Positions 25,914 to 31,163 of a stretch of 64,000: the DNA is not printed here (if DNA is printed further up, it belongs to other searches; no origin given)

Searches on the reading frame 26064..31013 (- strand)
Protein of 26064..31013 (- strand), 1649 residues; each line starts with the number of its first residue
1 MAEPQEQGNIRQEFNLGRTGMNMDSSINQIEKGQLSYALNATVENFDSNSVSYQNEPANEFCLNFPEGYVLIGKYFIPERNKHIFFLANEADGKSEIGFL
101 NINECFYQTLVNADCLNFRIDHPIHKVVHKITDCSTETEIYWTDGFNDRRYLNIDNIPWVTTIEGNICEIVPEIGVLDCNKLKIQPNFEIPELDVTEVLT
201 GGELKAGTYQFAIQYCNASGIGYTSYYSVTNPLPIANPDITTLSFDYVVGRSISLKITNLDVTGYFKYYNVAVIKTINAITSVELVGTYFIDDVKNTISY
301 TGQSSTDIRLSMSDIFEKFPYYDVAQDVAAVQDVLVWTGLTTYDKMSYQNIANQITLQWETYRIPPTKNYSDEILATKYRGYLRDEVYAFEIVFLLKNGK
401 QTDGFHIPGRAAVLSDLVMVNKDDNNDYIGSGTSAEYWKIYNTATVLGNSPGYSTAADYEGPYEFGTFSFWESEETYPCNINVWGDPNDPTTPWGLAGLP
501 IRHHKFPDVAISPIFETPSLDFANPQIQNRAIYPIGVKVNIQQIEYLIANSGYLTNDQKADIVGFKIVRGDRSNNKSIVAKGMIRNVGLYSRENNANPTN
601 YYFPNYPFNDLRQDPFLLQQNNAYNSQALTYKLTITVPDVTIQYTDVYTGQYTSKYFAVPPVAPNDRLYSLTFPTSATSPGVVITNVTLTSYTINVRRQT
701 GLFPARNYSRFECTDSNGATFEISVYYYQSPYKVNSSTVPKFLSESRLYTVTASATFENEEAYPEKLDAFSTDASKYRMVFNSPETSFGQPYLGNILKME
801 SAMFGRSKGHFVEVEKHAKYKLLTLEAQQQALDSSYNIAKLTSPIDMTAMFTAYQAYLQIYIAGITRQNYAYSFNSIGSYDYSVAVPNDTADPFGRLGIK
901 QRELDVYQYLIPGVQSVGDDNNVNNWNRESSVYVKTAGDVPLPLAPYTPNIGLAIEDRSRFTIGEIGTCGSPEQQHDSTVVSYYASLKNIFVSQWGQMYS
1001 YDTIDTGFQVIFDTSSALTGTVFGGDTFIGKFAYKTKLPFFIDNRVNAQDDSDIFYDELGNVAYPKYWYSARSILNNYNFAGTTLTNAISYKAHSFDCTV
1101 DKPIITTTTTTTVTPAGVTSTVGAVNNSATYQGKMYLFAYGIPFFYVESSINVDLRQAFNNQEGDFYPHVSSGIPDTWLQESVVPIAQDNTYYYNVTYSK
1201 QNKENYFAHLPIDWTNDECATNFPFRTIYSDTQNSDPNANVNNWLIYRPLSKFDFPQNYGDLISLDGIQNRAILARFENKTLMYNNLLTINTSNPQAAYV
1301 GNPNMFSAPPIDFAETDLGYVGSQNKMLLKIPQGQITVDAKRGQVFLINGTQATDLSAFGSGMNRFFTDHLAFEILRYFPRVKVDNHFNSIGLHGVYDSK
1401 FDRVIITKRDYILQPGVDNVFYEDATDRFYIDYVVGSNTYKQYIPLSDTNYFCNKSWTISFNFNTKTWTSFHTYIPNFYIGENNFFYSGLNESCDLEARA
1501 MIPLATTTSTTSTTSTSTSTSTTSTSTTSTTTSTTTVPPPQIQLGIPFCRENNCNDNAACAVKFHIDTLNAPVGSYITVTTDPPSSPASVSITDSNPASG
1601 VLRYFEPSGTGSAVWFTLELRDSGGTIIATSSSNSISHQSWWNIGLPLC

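Call 7: search_protein_families(library=phrogs, proteins=[window:26064-31013:-], max_evalue=0.001)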
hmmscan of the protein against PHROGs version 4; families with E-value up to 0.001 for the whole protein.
window:26064-31013:- (1649 aa): 2 families
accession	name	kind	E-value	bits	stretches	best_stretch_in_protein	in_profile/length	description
phrog_37948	-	head and packaging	2.7e-106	357.3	5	857-1412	1192-1735/2289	virion structural protein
phrog_15100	-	head and packaging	2.4e-31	109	3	20-427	12-432/1783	virion structural protein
